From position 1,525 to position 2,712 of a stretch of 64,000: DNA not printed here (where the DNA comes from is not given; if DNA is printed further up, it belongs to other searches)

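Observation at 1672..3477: NUDIX hydrolase fused to a PP2C-type phosphatase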

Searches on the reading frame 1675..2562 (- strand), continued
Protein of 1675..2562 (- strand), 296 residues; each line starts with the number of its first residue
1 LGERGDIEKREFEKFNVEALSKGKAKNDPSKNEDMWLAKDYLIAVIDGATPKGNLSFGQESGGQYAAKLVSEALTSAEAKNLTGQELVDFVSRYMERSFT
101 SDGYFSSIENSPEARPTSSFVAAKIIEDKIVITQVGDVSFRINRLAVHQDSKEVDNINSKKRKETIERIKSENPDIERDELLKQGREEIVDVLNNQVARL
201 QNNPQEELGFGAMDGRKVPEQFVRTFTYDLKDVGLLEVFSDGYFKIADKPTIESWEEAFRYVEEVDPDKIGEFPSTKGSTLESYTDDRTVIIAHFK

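Call 57: search_protein_families(library=ncbifam, proteins=[L039:4914-5921:+, L039:3746-4837:-, L039:2094-3746:-, L039:6043-7038:+, L039:7001-7750:+], max_evalue=0.001)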
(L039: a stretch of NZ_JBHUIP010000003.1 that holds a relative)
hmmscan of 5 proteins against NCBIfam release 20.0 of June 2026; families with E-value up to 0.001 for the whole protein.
L039:4914-5921:+ (336 aa): 7 families
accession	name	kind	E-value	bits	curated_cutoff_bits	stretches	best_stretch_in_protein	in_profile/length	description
TIGR03261.1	phnS2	equivalog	7.3e-46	156.8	392.75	1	19-331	5-327/334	putative 2-aminoethylphosphonate ABC transporter substrate-binding protein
NF011620.1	PRK15046.1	equivalog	1.8e-38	132.2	310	1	16-330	4-333/334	2-aminoethylphosphonate ABC transporter substrate-binding protein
TIGR03227.1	PhnS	equivalog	3.2e-33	115.1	395.3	1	12-331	10-344/360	2-aminoethylphosphonate ABC transporter substrate-binding protein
TIGR01254.1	sfuA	subfamily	9.6e-14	51.3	93.4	1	37-287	4-262/306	thiamine ABC transporter substrate-binding protein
NF007048.0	PRK09501.1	equivalog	1e-09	37.8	582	1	127-289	127-292/348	spermidine/putrescine ABC transporter substrate-binding protein PotD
NF007962.0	PRK10682.1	equivalog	4.8e-05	22.5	636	0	16-84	10-76/370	spermidine/putrescine ABC transporter substrate-binding protein PotF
TIGR01256.1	modA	equivalog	7.9e-05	22.7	62.5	0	194-285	125-214/217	molybdate ABC transporter substrate-binding protein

L039:3746-4837:- (363 aa): 186 families (the best 25 are shown)
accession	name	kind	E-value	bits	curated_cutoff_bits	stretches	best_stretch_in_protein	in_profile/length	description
TIGR03265.1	PhnT2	equivalog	5.5e-113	377.8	457.7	1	3-349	5-352/353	putative 2-aminoethylphosphonate ABC transporter ATP-binding protein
NF006987.0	PRK09452.1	equivalog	9.6e-103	343.8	482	1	4-313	19-333/378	spermidine/putrescine ABC transporter ATP-binding protein PotA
TIGR01187.1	potA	subfamily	2.2e-101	339.2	355.6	1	34-338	1-314/325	polyamine ABC transporter ATP-binding protein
NF008653.0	PRK11650.1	subfamily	7e-99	331.2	432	1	2-354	3-352/357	sn-glycerol-3-phosphate ABC transporter ATP-binding protein UgpC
NF043075.1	MMSYN1_0197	equivalog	4.5e-95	318.5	550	1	4-309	4-304/341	spermidine/putrescine ABC transporter ATP-binding protein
NF008513.0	PRK11432.1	equivalog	9.1e-95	317.5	496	1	17-286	20-293/351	ferric ABC transporter ATP-binding protein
TIGR03258.1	PhnT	equivalog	6.1e-91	305.1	499.15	1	17-312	22-322/359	2-aminoethylphosphonate ABC transport system ATP-binding subunit PhnT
NF040840.2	tungstate_WtpC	equivalog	6.5e-86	288.7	440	1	19-288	16-288/347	tungstate ABC transporter ATP-binding protein WtpC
NF040933.2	ABC_arch_GlcV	equivalog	1.3e-85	287.4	450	1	3-349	3-357/357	glucose ABC transporter ATP-binding protein GlcV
NF008105.0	PRK10851.1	equivalog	1.7e-84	283.6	502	1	4-286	4-290/362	sulfate/thiosulfate ABC transporter ATP-binding protein CysA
NF008621.0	PRK11607.1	equivalog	6.1e-84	282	613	1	4-321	21-344/377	putrescine ABC transporter ATP-binding subunit PotG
TIGR00968.1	3a0106s01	subfamily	7.5e-84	280.9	342.75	1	17-239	14-236/237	sulfate ABC transporter ATP-binding protein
NF008233.0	PRK11000.1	equivalog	8e-83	278.3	568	1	3-355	4-359/369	maltose/maltodextrin ABC transporter ATP-binding protein MalK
TIGR01186.1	proV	subfamily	9.5e-63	212.5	326.6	1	20-239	10-235/363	betaine/proline/choline family ABC transporter ATP-binding protein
NF040729.1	ABC_ATP_SaoA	equivalog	1.4e-56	191.7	360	1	4-213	3-214/248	ABC transporter ATP-binding protein SaoA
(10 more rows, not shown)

L039:2094-3746:- (550 aa): 34 families (the best 25 are shown)
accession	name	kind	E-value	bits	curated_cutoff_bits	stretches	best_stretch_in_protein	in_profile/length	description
TIGR03262.1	PhnU2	equivalog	3.8e-66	223.9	593.25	1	13-539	6-529/546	putative 2-aminoethylphosphonate ABC transporter permease subunit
NF011624.0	PRK15050.1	equivalog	2.2e-47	161.6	247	2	8-273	23-288/297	2-aminoethylphosphonate ABC transporter permease subunit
TIGR01581.1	Mo_ABC_porter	hypoth_equivalog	8.8e-45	152.9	210.3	2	348-533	23-221/225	ABC transporter permease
TIGR02141.1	modB_ABC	equivalog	6.7e-44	150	182.6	2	70-269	7-204/208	molybdate ABC transporter permease subunit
TIGR03226.1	PhnU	equivalog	3.1e-42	145.1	283.45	2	3-273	34-306/311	2-aminoethylphosphonate ABC transporter permease subunit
TIGR00969.1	3a0106s02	subfamily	1.4e-39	136.2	240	2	11-268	17-267/272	sulfate ABC transporter permease subunit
NF007047.0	PRK09500.1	equivalog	4.3e-37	128.1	326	2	309-545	19-255/257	spermidine/putrescine ABC transporter permease PotC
NF006939.0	PRK09421.1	equivalog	2.2e-36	125.4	262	2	56-273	5-223/230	molybdate ABC transporter permease subunit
TIGR03255.1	PhnV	equivalog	6e-36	124.5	358.7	2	309-537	28-260/270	2-aminoethylphosphonate ABC transport system, membrane component PhnV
TIGR02139.1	permease_CysT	equivalog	2e-35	122.6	246.1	2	20-266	15-254/265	sulfate ABC transporter permease subunit CysT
NF040839.1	tungstate_WtpB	equivalog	1.5e-34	119.8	340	2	14-273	6-250/251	tungstate ABC transporter permease WtpB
NF008208.0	PRK10971.1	equivalog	2.1e-29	102.9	415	2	17-266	20-266/277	sulfate/thiosulfate ABC transporter permease CysT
NF007889.0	PRK10592.1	equivalog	2.4e-29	102.8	476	2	285-544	4-266/281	putrescine ABC transporter permease PotI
TIGR02140.1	permease_CysW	equivalog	2e-26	93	329.1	2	13-271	5-255/261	sulfate ABC transporter permease subunit CysW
NF007044.0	PRK09497.1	equivalog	2.7e-26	92.7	348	2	12-270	12-274/285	spermidine/putrescine ABC transporter permease PotB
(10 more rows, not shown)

L039:6043-7038:+ (332 aa): 0 families

L039:7001-7750:+ (250 aa): 0 families

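Call 75: search_protein_families(library=pfam, proteins=[L065:4150-5829:+, L050:2504-2974:+, L061:3597-4424:-, L018:6996-9155:-, L007:5130-5813:-, L007:6848-7318:-, L007:4480-4998:-, L007:7450-7887:+, L007:7880-8803:-, L007:3673-4347:-], max_evalue=0.001)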
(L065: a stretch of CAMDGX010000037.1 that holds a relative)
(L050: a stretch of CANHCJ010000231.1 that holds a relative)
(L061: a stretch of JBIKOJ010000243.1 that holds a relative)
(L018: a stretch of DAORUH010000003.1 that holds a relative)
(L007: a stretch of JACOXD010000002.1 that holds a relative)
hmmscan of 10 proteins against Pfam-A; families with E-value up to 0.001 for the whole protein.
L065:4150-5829:+ (560 aa): 0 families

L050:2504-2974:+ (157 aa): 3 families
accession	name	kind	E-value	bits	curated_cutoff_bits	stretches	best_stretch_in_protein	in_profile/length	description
PF00903.31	Glyoxalase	-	1.9e-11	44.9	20.6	1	31-147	2-121/121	Glyoxalase/Bleomycin resistance protein/Dioxygenase superfamily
PF13669.12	Glyoxalase_4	-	3.8e-06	27.6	27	1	32-125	1-96/109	Glyoxalase/Bleomycin resistance protein/Dioxygenase superfamily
PF22677.2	Ble-like_N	-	1.7e-05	24.9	24.5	1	33-54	4-25/41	Bleomycin resistance protein-like N-terminal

L061:3597-4424:- (276 aa): 0 families

L018:6996-9155:- (720 aa): 0 families

L007:5130-5813:- (227 aa): 2 families
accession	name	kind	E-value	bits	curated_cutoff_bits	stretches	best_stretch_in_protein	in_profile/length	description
PF13384.12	HTH_23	-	2.8e-05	24.2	24.6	1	6-41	5-40/50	Homeodomain-like domain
PF13936.12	HTH_38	-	0.00047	20.3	27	1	10-37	12-39/44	Helix-turn-helix domain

L007:6848-7318:- (156 aa): 3 families
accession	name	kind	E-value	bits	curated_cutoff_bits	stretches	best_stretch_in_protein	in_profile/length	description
PF00702.32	Hydrolase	-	1.6e-08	35.6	26.4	1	48-133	105-191/191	haloacid dehalogenase-like hydrolase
PF03031.24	NIF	-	5.7e-06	26.5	21.8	1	51-146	45-143/160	NLI interacting factor-like phosphatase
PF13419.12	HAD_2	-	7.1e-05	23.4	23.8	1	49-137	87-176/178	Haloacid dehalogenase-like hydrolase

L007:4480-4998:- (172 aa): 0 families

L007:7450-7887:+ (146 aa): 1 family
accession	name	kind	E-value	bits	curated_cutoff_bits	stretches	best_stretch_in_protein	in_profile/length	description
PF00293.34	NUDIX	-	1.3e-11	45.1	21.1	1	9-116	5-118/134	NUDIX domain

L007:7880-8803:- (307 aa): 2 families
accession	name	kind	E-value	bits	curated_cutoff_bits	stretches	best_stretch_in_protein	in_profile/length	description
PF01545.26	Cation_efflux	-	3.2e-25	89.5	26.6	1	15-218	2-194/198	Cation efflux family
PF16916.11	ZT_dimer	-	5.4e-07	30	26.7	1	229-300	4-73/78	Dimerisation domain of Zinc Transporter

L007:3673-4347:- (224 aa): 1 family
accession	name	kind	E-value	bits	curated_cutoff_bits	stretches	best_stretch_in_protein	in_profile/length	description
PF01797.21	Y1_Tnp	-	1.3e-10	41.9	23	1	73-151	36-119/121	Transposase IS200 like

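Call 78: list_cluster_members(proteins=[L039:6043-7038:+, L039:7001-7750:+, L040:6001-7008:+, P0005, P0003, P0023, P0057, P0119])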
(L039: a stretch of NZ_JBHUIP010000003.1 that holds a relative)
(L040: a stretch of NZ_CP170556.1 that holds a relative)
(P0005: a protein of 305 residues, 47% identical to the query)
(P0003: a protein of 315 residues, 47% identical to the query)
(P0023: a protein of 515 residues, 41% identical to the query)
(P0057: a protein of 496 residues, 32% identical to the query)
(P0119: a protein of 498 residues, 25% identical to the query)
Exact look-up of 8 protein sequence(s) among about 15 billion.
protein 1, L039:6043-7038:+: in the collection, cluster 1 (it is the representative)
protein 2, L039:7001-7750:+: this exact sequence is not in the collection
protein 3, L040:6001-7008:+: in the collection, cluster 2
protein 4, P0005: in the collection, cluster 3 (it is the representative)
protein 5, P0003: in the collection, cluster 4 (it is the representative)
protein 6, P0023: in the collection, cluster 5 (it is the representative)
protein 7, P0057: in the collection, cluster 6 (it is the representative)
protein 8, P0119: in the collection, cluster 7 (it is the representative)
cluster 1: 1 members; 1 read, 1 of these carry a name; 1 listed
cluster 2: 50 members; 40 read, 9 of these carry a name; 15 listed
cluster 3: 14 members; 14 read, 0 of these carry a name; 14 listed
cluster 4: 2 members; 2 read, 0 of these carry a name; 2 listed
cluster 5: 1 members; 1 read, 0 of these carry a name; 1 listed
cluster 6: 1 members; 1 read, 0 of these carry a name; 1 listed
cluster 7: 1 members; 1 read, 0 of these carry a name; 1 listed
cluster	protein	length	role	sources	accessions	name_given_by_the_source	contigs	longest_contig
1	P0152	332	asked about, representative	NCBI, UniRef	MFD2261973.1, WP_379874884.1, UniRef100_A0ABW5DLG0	hypothetical protein ACFSM5_03675 [Lacibacterium aquatile] | Protein phosphatase 2C domain-containing protein n=1 Tax=Lacibacterium aquatile ...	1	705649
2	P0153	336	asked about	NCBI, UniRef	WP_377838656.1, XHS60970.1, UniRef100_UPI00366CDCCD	hypothetical protein [Bosea sp. UC22_33] | hypothetical protein n=1 Tax=Bosea sp. UC22_33 TaxID=3350165 RepID=UPI00366CDCCD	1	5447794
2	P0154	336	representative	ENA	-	-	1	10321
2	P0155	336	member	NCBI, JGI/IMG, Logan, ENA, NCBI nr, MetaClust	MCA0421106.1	MAG: hypothetical protein LCH80_20640 [Proteobacteria bacterium] | hypothetical protein [Pseudomonadota bacterium] | \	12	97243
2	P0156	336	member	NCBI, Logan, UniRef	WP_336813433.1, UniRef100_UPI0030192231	hypothetical protein [Bosea sp. MMO-172] | hypothetical protein n=1 Tax=Bosea sp. MMO-172 TaxID=3127885 RepID=UPI0030192231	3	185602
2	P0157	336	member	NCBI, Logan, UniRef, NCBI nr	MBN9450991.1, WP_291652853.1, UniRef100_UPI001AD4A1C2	MAG: hypothetical protein J0I42_03475 [Bosea sp.] | hypothetical protein n=1 Tax=Bosea sp. (in: a-proteobacteria) TaxID=1871050 ... | hypothetical protein [Bosea sp. (in: a-proteobacteria)]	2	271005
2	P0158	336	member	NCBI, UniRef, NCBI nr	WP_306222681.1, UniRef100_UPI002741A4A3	hypothetical protein [Bosea beijingensis] | hypothetical protein n=1 Tax=Bosea beijingensis TaxID=3068632 RepID=UPI002741A4A3 | hypothetical protein [Bosea sp. REN20]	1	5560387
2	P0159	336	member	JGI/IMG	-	hypothetical protein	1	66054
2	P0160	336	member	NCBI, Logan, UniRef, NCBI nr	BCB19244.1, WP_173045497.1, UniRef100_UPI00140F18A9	hypothetical protein [Bosea sp. ANAM02] | hypothetical protein n=1 Tax=Bosea sp. ANAM02 TaxID=2020412 RepID=UPI00140F18A9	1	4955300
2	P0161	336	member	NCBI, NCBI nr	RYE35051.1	MAG: hypothetical protein EOP23_02515 [Hyphomicrobiales bacterium]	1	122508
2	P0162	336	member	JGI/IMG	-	hypothetical protein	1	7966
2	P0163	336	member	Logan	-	-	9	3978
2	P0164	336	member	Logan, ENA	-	-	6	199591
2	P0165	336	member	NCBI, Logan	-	-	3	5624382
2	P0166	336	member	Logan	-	-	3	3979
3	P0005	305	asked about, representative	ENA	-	-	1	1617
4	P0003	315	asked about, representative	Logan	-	-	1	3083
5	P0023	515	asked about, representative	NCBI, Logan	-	-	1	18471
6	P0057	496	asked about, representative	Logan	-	-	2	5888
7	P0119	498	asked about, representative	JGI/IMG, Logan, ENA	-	-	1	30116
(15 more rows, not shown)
